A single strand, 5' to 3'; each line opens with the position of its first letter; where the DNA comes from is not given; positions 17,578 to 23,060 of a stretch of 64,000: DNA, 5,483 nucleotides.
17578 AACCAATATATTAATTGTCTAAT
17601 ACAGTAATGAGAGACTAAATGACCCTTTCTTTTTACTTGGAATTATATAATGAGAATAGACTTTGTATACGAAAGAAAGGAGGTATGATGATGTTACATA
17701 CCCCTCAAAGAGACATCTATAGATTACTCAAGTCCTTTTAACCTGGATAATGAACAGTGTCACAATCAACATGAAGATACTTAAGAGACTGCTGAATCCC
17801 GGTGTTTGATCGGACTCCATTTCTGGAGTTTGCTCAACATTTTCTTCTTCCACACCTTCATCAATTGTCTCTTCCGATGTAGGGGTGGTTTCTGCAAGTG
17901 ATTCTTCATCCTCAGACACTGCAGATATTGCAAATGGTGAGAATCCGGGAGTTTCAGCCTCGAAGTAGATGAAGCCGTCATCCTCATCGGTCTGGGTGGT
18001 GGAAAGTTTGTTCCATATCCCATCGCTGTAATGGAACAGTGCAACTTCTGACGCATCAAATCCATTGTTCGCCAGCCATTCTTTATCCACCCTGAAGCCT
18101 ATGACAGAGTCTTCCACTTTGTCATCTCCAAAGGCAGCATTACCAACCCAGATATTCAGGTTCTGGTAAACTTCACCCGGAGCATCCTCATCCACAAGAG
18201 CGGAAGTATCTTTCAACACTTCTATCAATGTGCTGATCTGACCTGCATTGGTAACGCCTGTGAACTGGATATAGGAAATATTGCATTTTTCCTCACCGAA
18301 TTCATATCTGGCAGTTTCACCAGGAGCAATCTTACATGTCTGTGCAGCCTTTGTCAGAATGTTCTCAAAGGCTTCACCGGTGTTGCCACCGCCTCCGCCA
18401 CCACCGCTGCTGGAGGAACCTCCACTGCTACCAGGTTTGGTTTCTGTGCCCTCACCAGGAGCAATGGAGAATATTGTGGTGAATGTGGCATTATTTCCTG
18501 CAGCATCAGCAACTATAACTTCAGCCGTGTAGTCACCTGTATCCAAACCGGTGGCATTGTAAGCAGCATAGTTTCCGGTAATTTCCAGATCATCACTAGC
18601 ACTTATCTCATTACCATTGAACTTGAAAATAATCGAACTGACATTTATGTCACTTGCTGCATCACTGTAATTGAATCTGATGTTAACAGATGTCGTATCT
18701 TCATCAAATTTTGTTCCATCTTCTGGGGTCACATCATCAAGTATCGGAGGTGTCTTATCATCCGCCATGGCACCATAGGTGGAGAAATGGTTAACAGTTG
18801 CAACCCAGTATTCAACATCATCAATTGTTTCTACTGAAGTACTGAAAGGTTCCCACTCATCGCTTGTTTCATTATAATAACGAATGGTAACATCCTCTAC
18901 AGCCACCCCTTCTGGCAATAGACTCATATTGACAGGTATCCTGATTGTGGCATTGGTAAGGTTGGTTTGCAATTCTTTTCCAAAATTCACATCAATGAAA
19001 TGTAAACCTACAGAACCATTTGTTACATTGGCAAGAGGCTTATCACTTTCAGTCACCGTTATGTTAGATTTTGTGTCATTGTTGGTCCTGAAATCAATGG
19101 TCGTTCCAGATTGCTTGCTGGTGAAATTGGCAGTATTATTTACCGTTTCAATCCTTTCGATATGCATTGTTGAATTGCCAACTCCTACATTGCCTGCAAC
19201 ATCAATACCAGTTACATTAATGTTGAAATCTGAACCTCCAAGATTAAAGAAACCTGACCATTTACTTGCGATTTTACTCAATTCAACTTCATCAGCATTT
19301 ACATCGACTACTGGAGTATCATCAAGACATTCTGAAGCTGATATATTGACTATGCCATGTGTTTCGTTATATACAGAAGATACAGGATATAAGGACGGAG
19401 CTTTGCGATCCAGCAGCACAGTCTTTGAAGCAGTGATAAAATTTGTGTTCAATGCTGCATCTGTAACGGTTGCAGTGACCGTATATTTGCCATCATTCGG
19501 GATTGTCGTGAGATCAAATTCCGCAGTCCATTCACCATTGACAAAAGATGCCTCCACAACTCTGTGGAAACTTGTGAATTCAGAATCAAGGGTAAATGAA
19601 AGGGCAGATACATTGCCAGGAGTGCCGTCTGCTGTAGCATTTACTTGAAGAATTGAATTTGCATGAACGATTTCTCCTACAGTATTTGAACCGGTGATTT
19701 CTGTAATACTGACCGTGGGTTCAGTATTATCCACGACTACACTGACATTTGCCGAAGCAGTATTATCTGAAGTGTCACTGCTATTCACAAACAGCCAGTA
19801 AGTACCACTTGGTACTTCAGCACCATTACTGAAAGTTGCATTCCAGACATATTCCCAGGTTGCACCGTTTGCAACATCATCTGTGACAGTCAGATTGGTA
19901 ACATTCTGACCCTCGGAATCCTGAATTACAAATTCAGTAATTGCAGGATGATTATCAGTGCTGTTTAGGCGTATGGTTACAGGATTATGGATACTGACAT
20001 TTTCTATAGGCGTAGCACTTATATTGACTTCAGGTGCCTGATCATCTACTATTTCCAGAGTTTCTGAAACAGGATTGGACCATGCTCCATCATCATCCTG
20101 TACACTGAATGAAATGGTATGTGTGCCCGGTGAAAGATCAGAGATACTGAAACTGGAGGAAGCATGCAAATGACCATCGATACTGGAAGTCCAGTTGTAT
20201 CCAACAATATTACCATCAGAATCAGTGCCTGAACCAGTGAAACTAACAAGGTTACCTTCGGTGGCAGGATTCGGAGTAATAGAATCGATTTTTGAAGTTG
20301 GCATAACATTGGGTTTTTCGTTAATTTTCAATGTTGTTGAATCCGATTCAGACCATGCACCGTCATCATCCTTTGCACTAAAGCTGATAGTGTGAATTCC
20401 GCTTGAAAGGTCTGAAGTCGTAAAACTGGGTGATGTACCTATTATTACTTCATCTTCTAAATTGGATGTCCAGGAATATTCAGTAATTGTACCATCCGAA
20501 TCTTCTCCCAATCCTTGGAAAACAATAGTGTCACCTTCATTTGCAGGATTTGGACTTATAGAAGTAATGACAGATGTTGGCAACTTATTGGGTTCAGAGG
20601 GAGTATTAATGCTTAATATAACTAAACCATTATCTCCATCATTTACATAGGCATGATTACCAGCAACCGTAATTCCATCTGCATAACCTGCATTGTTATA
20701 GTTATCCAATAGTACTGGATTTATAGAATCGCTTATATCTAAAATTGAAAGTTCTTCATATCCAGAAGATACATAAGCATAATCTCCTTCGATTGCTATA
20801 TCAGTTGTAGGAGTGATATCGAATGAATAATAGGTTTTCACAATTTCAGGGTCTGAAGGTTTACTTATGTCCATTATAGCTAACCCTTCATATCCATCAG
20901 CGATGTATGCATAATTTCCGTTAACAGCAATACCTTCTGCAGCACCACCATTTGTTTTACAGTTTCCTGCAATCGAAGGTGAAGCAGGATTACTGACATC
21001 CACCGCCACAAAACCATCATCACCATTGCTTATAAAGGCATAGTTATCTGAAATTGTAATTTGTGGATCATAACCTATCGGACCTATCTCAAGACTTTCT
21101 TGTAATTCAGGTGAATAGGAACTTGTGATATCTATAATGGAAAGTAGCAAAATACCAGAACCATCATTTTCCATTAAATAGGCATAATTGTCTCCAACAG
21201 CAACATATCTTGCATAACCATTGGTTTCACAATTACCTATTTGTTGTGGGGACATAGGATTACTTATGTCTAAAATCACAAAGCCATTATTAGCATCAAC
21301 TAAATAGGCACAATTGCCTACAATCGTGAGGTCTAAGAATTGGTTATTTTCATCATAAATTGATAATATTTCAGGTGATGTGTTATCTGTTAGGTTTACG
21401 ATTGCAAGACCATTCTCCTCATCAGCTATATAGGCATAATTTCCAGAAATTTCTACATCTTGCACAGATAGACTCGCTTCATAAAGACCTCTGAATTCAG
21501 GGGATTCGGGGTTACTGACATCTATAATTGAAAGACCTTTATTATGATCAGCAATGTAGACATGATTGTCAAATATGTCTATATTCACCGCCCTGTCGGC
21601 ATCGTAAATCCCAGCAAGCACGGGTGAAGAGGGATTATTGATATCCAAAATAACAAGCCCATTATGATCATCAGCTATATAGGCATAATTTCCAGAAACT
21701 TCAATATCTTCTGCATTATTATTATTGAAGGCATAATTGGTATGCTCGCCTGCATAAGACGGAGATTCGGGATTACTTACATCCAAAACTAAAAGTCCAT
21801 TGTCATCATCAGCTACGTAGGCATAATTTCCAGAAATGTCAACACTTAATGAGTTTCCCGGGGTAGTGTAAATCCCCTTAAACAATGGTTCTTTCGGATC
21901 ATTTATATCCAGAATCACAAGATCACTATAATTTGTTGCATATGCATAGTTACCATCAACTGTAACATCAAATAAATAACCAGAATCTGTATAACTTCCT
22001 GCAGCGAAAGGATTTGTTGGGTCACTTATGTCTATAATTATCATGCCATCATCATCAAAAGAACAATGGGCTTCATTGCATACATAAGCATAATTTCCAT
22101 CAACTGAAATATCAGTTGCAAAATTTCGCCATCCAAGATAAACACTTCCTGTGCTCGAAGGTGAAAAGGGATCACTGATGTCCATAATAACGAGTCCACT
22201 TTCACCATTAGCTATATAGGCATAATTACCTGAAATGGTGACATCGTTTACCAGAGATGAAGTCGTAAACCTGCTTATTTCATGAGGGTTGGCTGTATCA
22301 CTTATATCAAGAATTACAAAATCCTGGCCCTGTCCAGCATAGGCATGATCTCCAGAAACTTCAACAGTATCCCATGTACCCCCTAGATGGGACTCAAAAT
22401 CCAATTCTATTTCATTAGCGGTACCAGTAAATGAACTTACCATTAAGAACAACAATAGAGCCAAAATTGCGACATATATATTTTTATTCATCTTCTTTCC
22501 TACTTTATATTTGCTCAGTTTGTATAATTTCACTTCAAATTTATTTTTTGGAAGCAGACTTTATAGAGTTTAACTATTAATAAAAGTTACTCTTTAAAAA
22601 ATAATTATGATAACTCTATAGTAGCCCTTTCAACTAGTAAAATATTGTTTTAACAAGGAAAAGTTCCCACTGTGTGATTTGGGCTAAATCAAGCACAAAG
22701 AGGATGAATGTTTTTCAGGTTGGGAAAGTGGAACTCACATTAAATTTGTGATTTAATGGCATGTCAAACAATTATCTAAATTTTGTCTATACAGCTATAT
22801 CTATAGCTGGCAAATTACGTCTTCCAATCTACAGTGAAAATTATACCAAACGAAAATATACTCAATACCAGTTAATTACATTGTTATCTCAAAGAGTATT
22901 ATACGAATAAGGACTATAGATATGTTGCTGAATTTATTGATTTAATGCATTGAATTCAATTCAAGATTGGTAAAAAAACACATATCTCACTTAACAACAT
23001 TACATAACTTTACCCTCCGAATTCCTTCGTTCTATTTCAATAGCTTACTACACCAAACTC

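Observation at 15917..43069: ~27-kb genomic island integrated at tRNA-Thr with a decayed integrase and a degenerate attR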

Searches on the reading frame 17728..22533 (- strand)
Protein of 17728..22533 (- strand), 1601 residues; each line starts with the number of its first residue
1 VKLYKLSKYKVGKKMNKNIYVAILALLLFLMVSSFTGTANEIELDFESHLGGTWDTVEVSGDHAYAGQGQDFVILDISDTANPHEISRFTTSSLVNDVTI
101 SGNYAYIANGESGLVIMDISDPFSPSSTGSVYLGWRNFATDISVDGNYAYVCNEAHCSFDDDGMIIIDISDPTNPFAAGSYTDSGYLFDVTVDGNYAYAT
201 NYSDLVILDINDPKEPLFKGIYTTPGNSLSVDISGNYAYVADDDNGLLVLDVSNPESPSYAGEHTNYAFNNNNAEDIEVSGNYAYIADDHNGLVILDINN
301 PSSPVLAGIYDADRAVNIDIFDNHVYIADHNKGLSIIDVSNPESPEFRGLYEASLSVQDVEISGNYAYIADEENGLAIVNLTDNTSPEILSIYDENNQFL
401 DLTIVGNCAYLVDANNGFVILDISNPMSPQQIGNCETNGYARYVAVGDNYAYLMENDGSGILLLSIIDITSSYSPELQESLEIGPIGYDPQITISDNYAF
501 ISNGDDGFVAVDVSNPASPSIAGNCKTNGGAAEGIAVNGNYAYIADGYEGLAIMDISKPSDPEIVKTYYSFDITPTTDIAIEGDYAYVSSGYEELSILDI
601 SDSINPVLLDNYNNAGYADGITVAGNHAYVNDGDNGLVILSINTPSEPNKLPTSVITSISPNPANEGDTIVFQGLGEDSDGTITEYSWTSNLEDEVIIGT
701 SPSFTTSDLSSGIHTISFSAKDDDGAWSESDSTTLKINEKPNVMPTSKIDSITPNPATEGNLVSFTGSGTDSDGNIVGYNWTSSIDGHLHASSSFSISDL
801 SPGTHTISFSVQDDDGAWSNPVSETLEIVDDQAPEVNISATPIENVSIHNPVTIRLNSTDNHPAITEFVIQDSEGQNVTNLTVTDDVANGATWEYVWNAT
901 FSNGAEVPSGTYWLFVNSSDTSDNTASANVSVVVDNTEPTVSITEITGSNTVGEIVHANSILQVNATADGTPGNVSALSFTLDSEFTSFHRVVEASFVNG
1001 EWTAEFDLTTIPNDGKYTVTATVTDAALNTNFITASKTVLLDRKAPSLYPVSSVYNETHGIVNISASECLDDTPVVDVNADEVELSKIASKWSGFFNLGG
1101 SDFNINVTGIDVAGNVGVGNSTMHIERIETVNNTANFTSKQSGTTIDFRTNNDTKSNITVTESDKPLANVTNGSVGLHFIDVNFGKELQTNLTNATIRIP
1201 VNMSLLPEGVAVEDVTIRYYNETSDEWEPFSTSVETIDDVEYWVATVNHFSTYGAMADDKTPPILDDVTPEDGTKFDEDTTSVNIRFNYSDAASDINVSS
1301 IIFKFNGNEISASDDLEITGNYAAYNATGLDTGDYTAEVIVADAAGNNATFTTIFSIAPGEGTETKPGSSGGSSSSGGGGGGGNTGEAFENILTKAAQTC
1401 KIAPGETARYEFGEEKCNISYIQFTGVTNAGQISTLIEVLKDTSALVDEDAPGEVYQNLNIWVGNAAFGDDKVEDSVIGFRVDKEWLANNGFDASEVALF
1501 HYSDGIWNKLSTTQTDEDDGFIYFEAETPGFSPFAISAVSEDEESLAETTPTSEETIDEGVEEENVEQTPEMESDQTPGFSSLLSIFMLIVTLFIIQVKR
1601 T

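Call 9: search_protein_families(library=pfam, proteins=[window:17728-22533:-], max_evalue=0.01)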
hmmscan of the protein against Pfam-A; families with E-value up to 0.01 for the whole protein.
window:17728-22533:- (1601 aa): 11 families
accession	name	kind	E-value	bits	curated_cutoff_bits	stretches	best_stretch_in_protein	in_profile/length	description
PF08309.17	LVIVD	-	1e-134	438.1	20.2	13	273-311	3-41/42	LVIVD repeat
PF00801.26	PKD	-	4.8e-11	42.9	23.5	2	658-727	5-72/80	PKD domain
PF18911.6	PKD_4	-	1.1e-08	35.4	27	1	750-820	7-77/85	PKD domain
PF13750.12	Big_3_3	-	1.4e-08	35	27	1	898-959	4-69/157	Bacterial Ig-like domain (group 3)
PF19077.6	Big_13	-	3.9e-08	34.2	27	2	1277-1353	21-95/102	Bacterial Ig-like domain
PF22352.2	K319L-like_PKD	-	3.9e-08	33.6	27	2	760-817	11-74/84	K319L-like, PKD domain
PF21544.3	PorZ_N_b_propeller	-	4.5e-08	34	27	0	316-384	82-146/154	TSS9, PorZ, N-terminal beta-propeller domain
PF07495.19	Y_Y_Y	-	5.1e-08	33.1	26.6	0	680-738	4-63/65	Y_Y_Y domain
PF05694.17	SBP56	-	0.00021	20.7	34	0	92-136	303-350/453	56kDa selenium binding protein (SBP56)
PF13860.13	FlgD_ig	-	0.0014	19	27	1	866-920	25-77/79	FlgD Ig-like domain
PF24421.1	Ig_J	-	0.0043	17.6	29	0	1321-1359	64-103/104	Tip attachment protein J, Ig-like domain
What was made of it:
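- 17728..22533 (-): 1601-aa secreted surface protein with 13 LVIVD repeats, PKD and Big domains, and a C-terminal anchor. Pfam LVIVD 1e-134, PKD, Big_3_3 (call 9).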

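Call 92: search_protein_families(library=phrogs, proteins=[window:17728-22533:-], max_evalue=0.001)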
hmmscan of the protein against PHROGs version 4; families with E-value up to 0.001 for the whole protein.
window:17728-22533:- (1601 aa): 1 family
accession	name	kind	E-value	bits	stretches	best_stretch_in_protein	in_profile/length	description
phrog_22523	-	unknown function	3.7e-14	53.6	2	82-312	57-290/309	-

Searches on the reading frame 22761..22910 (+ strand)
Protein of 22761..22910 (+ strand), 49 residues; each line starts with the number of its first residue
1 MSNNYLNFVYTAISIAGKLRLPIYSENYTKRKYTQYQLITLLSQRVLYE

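Call 101: search_protein_families(library=pfam, proteins=[window:22761-22910:+], max_evalue=1)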
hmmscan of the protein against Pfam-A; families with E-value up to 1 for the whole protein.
window:22761-22910:+ (49 aa): 0 families
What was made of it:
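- Tried and rejected: The ORFs at 22761-23347 looked to me like a decayed transposase, but Pfam gave no hit (call 101).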
